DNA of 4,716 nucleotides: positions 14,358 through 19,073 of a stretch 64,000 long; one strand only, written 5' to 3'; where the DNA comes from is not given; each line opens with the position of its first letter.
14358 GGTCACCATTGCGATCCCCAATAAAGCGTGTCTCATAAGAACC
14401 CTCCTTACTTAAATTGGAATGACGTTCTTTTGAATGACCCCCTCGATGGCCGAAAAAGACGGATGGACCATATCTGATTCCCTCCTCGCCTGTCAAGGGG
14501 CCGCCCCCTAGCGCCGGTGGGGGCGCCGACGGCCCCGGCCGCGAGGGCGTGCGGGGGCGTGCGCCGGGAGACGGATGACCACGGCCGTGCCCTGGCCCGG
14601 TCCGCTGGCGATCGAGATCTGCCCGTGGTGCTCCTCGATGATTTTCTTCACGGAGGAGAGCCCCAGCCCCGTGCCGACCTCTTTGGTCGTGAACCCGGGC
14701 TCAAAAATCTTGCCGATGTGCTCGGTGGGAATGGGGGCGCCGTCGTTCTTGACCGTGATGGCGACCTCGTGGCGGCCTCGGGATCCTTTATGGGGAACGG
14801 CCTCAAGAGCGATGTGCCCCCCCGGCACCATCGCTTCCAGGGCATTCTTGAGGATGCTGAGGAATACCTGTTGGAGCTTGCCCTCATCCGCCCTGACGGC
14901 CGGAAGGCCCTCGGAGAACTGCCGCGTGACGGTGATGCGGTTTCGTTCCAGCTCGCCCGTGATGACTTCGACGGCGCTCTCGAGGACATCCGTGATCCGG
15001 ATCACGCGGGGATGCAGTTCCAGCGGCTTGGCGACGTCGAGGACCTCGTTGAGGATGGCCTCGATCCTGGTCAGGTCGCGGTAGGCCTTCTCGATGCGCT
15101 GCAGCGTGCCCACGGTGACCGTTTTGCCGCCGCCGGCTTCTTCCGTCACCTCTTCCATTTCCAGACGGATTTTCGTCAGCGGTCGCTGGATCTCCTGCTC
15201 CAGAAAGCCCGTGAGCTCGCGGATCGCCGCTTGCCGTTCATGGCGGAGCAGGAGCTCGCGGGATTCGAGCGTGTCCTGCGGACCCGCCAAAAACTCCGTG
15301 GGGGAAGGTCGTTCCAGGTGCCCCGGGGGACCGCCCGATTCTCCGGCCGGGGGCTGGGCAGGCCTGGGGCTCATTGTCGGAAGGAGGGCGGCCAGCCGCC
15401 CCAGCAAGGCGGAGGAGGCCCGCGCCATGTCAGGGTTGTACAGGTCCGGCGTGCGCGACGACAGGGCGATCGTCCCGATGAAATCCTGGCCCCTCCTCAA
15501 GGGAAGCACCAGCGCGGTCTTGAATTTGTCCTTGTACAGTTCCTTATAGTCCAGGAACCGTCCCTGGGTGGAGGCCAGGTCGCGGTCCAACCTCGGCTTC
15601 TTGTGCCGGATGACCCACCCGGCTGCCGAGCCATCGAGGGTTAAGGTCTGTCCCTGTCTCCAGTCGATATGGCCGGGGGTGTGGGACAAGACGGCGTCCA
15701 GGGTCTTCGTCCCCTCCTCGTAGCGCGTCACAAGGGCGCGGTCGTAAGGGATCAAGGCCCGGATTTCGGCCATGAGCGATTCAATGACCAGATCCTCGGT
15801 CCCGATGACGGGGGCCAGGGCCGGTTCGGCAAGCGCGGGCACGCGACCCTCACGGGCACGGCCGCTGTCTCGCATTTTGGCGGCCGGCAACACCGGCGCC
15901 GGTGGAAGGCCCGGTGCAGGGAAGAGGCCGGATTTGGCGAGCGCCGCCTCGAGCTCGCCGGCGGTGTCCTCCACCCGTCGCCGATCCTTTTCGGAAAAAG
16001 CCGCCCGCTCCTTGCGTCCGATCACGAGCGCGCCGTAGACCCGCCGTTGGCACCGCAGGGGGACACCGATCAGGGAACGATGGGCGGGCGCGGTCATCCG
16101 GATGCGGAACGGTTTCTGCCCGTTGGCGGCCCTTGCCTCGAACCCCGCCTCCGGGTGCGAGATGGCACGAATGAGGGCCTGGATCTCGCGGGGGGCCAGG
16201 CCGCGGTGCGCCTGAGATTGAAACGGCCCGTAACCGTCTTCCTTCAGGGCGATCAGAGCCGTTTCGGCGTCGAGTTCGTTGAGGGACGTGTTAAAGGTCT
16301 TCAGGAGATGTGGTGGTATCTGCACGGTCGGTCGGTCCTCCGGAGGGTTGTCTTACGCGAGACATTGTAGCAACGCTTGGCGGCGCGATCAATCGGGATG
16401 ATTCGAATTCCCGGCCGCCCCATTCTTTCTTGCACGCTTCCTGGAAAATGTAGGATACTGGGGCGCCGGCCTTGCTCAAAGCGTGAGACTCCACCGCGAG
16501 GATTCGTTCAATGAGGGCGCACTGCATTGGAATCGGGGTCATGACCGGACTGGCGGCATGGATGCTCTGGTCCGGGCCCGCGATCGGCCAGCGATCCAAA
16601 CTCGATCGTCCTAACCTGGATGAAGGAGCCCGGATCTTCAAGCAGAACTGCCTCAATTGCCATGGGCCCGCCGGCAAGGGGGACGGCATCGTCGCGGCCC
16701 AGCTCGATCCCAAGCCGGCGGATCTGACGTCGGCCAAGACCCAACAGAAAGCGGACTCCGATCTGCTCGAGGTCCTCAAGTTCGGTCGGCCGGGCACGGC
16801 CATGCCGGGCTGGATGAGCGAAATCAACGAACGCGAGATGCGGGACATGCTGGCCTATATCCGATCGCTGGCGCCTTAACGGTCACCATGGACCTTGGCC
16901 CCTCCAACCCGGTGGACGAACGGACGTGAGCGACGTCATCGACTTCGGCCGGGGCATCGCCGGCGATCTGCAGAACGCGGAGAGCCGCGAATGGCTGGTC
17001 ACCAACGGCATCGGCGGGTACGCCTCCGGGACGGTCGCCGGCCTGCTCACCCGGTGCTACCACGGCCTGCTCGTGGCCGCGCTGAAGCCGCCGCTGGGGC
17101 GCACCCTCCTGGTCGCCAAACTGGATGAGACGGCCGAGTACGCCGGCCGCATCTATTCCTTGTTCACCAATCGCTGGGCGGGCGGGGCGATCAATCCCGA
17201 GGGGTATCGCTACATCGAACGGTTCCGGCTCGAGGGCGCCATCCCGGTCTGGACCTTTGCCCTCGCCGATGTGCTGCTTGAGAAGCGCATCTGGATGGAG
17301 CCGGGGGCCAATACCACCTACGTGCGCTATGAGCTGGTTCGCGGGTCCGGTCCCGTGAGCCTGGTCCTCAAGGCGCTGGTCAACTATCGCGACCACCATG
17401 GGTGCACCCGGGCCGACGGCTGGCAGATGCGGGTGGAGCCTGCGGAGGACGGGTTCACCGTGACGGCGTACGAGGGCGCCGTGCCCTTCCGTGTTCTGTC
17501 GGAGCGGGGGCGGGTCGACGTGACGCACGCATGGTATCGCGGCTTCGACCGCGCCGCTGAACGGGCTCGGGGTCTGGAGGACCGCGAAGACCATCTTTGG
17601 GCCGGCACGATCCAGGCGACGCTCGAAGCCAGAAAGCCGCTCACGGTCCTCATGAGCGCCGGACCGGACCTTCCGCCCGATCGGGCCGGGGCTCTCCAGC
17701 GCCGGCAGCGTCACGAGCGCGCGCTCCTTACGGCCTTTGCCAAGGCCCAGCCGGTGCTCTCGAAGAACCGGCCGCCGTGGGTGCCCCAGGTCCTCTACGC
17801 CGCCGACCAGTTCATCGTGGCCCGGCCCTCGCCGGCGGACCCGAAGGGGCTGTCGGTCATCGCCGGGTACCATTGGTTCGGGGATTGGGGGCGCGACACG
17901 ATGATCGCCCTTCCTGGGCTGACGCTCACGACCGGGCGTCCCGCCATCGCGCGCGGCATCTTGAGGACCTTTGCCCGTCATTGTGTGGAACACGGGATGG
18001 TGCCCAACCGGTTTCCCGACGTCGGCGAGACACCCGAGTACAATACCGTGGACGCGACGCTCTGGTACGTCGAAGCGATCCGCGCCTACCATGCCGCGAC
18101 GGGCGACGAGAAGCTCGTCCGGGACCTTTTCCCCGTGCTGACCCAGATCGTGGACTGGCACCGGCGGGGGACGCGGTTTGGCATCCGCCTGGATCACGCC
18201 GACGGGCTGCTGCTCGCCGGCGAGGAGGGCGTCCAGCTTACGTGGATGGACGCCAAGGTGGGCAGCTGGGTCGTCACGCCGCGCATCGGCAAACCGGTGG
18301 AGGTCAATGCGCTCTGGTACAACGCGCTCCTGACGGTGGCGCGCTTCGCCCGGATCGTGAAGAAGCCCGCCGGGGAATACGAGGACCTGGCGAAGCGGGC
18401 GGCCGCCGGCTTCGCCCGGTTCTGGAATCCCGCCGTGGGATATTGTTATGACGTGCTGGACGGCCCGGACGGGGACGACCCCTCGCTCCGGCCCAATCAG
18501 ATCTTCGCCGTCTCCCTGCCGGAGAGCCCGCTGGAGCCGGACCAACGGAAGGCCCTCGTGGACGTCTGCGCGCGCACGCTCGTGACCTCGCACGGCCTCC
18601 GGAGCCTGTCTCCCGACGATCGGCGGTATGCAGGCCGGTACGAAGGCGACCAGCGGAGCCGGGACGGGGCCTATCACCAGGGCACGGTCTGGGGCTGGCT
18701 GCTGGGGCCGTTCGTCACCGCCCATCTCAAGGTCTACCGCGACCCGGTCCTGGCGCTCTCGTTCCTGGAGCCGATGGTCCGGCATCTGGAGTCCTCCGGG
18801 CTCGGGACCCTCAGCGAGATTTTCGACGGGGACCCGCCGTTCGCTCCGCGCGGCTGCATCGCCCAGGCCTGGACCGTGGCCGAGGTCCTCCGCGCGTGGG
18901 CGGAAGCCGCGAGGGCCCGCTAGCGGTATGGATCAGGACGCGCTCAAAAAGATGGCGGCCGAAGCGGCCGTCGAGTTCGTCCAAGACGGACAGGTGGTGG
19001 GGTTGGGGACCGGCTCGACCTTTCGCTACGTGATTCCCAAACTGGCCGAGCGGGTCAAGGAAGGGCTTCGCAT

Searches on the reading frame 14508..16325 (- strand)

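Call 56: search_protein_families(library=pfam, proteins=[window:14508-16325:-], max_evalue=0.001)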
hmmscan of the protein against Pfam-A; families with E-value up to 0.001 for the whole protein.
window:14508-16325:- (605 aa): 4 families
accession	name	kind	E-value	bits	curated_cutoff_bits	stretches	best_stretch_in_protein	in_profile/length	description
PF02518.31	HATPase_c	-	6.1e-23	81.8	26.4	1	480-588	2-109/111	Histidine kinase-, DNA gyrase B-, and HSP90-like ATPase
PF01590.32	GAF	-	7.1e-15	56.2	22.4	2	181-299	6-117/133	GAF domain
PF13492.12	GAF_3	-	8.2e-12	46.1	27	2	178-307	3-119/129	GAF domain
PF13185.12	GAF_2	-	8.8e-11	42.6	28.6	1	17-129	17-135/136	GAF domain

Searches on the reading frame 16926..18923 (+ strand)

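Call 56: search_protein_families(library=pfam, proteins=[window:16926-18923:+], max_evalue=0.001)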
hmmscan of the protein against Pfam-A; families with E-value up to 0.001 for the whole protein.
window:16926-18923:+ (665 aa): 5 families
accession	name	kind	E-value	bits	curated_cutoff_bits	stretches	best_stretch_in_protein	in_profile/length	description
PF06202.20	GDE_C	-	2e-123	412.4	21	1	292-656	2-367/367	Amylo-alpha-1,6-glucosidase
PF12439.13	GDE_N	-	6.4e-79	264.9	27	1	21-237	1-216/219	Glycogen debranching enzyme N terminal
PF22422.2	MGH1-like_GH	-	5.9e-08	33.1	27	0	457-589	172-297/356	Mannosylglycerate hydrolase MGH1-like glycoside hydrolase domain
PF17389.8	Bac_rhamnosid6H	-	1.8e-06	28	24.5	1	321-500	44-213/339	Bacterial alpha-L-rhamnosidase 6 hairpin glycosidase domain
PF12899.13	Glyco_hydro_100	-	0.0003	20.1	23.6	0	374-399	113-138/435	Alkaline and neutral invertase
